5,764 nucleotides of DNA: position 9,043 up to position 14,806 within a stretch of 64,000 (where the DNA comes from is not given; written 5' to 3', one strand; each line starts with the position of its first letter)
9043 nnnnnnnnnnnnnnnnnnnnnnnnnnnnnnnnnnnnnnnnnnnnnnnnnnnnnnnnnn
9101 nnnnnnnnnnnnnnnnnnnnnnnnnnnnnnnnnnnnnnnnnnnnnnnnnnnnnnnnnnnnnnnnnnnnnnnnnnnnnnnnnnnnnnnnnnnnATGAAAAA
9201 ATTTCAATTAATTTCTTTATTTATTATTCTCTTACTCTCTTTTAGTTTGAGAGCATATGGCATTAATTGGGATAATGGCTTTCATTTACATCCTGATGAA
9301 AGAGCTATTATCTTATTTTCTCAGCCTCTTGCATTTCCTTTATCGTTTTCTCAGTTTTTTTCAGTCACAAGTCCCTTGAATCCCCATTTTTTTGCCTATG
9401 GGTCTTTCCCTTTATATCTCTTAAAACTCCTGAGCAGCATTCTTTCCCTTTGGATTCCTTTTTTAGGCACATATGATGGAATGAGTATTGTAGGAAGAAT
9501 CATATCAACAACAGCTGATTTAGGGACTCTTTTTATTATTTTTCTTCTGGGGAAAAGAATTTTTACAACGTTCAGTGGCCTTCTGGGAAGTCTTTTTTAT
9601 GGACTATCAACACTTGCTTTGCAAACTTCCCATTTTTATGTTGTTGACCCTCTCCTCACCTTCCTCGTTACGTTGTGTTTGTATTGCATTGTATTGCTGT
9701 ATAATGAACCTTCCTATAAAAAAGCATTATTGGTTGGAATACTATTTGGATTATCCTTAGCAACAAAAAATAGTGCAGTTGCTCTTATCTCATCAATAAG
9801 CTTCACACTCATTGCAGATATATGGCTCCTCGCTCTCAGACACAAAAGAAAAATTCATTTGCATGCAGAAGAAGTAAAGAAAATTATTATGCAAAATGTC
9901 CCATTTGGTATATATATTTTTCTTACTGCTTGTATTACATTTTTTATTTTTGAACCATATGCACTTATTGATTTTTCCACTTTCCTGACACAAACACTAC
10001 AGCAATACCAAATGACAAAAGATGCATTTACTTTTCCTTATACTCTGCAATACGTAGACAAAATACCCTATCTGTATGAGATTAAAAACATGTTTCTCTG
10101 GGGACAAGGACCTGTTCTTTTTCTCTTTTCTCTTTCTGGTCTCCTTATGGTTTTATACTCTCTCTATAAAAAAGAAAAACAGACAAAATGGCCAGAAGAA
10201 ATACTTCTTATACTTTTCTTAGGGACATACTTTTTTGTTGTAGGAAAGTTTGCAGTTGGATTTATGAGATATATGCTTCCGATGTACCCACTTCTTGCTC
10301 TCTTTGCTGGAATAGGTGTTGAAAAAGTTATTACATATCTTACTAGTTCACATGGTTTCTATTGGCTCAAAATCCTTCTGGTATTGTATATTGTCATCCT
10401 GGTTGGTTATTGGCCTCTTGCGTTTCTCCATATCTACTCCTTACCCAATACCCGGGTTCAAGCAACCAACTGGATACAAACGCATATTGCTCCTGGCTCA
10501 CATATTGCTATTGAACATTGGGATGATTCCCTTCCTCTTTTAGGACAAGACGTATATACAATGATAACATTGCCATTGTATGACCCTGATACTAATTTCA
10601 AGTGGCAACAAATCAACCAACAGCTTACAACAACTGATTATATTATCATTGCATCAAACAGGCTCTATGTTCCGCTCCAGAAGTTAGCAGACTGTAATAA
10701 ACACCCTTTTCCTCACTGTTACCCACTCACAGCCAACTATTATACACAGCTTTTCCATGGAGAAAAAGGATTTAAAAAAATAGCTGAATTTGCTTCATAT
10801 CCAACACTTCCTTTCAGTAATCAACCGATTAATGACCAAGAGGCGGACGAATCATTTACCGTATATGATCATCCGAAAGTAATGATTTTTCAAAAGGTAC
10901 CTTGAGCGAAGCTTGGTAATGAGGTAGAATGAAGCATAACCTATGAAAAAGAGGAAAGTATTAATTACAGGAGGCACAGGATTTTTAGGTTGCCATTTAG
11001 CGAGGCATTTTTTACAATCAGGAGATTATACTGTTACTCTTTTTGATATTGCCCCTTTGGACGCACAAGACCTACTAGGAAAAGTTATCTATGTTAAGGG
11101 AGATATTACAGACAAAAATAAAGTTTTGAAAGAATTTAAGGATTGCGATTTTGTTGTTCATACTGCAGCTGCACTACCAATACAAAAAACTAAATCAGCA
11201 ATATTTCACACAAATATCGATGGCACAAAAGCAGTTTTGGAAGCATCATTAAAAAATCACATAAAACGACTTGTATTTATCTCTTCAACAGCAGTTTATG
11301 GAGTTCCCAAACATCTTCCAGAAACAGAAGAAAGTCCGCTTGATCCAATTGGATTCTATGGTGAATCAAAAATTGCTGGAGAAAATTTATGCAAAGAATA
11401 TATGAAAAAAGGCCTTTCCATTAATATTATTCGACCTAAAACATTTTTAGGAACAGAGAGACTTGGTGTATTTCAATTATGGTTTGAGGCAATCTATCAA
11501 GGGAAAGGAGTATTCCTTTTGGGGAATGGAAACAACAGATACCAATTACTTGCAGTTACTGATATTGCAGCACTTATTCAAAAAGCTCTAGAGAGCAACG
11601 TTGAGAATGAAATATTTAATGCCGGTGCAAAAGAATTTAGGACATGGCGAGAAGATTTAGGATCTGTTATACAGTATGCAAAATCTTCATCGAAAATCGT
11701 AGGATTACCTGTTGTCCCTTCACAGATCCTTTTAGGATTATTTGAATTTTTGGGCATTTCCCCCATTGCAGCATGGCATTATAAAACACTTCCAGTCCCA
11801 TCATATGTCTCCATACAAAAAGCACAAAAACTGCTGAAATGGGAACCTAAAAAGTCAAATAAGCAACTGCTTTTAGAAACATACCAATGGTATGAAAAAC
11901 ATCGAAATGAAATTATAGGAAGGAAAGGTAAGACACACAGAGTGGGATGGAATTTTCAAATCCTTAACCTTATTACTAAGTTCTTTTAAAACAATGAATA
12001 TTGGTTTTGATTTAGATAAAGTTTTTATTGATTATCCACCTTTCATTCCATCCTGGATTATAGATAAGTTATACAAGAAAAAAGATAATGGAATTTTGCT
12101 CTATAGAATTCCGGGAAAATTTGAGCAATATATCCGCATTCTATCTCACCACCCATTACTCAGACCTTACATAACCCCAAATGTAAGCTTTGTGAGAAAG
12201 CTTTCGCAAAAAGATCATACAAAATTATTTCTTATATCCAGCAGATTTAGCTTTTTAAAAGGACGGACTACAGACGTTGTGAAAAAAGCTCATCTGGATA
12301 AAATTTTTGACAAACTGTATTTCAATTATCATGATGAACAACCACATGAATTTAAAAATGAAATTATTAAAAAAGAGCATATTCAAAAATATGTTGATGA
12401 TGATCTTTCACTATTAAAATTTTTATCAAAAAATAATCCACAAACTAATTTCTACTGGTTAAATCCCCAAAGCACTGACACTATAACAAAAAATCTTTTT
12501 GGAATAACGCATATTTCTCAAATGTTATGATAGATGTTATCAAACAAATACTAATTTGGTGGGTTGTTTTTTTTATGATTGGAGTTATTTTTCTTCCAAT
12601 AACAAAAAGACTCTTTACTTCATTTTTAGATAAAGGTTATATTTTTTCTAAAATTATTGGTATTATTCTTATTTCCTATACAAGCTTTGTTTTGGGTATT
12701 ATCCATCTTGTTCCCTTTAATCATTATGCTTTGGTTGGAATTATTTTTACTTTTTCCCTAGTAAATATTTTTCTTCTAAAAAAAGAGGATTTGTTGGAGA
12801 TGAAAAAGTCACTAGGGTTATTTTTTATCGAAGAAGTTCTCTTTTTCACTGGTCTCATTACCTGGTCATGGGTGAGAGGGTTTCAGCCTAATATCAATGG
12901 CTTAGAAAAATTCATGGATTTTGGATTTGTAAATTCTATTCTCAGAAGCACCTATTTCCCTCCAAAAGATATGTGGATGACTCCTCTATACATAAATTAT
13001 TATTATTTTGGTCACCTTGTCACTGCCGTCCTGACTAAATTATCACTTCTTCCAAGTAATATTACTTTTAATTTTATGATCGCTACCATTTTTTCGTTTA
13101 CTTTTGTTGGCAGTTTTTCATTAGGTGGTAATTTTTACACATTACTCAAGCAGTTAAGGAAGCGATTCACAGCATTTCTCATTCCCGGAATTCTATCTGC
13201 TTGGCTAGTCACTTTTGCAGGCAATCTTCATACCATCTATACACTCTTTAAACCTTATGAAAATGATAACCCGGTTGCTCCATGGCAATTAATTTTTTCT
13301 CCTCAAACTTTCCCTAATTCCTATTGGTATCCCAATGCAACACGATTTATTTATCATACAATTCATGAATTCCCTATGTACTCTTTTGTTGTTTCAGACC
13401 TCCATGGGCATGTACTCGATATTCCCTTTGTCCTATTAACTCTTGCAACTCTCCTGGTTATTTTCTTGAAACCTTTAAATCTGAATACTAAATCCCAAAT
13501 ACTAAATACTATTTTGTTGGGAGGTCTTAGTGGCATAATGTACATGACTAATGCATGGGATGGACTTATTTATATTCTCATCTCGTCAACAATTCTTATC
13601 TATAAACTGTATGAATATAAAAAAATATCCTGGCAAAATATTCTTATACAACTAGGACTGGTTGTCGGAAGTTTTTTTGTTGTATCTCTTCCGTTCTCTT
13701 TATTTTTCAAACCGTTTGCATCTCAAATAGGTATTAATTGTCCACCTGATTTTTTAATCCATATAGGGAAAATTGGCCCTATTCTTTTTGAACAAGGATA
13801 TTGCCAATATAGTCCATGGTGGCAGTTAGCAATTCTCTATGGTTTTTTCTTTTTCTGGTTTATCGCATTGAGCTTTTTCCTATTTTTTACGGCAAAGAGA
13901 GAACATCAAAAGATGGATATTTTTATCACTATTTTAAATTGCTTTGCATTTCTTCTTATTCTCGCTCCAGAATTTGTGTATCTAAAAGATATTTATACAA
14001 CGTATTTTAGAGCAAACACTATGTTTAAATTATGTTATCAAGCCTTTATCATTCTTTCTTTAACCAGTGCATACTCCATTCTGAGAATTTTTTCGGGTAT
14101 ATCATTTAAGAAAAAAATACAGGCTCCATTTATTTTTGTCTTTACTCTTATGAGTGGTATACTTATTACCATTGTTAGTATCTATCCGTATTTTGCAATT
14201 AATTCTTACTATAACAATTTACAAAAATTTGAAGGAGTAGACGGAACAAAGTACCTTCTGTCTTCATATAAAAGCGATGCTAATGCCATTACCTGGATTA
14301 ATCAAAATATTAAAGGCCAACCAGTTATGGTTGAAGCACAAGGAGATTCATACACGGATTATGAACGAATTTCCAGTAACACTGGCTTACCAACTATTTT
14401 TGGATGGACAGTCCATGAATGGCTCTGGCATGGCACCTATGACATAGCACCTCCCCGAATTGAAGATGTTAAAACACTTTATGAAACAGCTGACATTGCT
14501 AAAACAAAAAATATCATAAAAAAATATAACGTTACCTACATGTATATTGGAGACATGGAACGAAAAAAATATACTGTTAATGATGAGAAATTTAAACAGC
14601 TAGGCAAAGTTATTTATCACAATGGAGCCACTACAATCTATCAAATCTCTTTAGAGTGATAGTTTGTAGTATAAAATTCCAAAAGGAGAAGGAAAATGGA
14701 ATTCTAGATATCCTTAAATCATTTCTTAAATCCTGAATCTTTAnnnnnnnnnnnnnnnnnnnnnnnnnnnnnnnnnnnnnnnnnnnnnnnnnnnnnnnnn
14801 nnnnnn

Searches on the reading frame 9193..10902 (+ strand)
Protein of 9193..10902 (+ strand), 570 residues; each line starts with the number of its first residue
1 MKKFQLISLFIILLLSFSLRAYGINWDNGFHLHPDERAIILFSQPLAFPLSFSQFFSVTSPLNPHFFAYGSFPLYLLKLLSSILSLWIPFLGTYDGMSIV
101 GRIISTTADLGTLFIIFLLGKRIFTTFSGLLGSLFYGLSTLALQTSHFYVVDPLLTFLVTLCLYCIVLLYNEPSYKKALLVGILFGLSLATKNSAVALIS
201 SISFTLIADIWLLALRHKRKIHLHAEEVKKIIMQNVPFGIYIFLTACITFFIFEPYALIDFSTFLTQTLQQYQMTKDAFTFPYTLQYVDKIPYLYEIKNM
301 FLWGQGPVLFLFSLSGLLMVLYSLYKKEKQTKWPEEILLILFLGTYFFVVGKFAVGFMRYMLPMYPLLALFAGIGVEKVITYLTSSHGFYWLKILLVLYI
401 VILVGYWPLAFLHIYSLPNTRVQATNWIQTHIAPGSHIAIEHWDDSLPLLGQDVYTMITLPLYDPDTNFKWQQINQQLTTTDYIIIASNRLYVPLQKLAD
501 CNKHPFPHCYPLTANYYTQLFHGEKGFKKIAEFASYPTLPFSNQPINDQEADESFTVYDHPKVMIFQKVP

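Call 42: search_protein_families(library=pfam, proteins=[window:9193-10902:+], max_evalue=0.00001)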
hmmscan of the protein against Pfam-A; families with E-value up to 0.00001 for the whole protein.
window:9193-10902:+ (570 aa): 1 family
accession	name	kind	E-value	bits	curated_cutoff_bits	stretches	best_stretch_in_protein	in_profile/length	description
PF13231.12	PMT_2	-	2.7e-09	37.9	26.1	1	100-210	23-133/160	Dolichyl-phosphate-mannose-protein mannosyltransferase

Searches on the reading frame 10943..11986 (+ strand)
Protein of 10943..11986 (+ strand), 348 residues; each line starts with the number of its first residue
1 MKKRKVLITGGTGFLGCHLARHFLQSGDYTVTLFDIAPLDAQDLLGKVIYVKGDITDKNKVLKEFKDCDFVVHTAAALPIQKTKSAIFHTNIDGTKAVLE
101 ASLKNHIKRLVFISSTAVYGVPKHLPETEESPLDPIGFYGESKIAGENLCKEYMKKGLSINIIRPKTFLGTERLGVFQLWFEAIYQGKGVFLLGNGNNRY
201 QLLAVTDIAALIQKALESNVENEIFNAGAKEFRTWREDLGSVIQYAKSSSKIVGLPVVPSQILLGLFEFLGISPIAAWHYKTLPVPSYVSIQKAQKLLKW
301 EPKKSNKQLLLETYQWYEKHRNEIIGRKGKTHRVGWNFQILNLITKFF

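Call 43: search_protein_families(library=pfam, proteins=[window:10943-11986:+], max_evalue=0.00001)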
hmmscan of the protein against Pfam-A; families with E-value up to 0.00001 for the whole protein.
window:10943-11986:+ (348 aa): 7 families
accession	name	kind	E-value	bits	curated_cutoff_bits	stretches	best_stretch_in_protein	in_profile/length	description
PF01370.27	Epimerase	-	9.8e-44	150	20.9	1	6-228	1-240/240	NAD dependent epimerase/dehydratase family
PF16363.11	GDP_Man_Dehyd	-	2.1e-24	87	27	1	7-227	1-248/332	GDP-mannose 4,6 dehydratase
PF01073.25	3Beta_HSD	-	3.7e-22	79.1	22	1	7-209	1-222/280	3-beta hydroxysteroid dehydrogenase/isomerase family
PF07993.18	NAD_binding_4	-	6.3e-19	68.6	20.1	1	43-177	58-216/258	Male sterility protein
PF04321.23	RmlD_sub_bind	-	2.5e-16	60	27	1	5-172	2-155/287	RmlD substrate binding domain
PF13460.12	NAD_binding_10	-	9e-16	58.7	27.2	1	10-169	1-147/184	NAD(P)H-binding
PF02719.21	Polysacc_synt_2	-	2.2e-14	53.8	20.2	1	6-225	1-226/293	Polysaccharide biosynthesis protein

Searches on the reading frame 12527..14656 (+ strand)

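Call 43: search_protein_families(library=pfam, proteins=[window:12527-14656:+], max_evalue=0.00001)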
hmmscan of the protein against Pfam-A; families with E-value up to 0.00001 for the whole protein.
window:12527-14656:+ (710 aa): 1 family
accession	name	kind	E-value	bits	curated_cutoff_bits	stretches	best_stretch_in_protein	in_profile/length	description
PF10060.15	DUF2298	-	2.2e-92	311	27.8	2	48-458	1-392/488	Uncharacterized membrane protein (DUF2298)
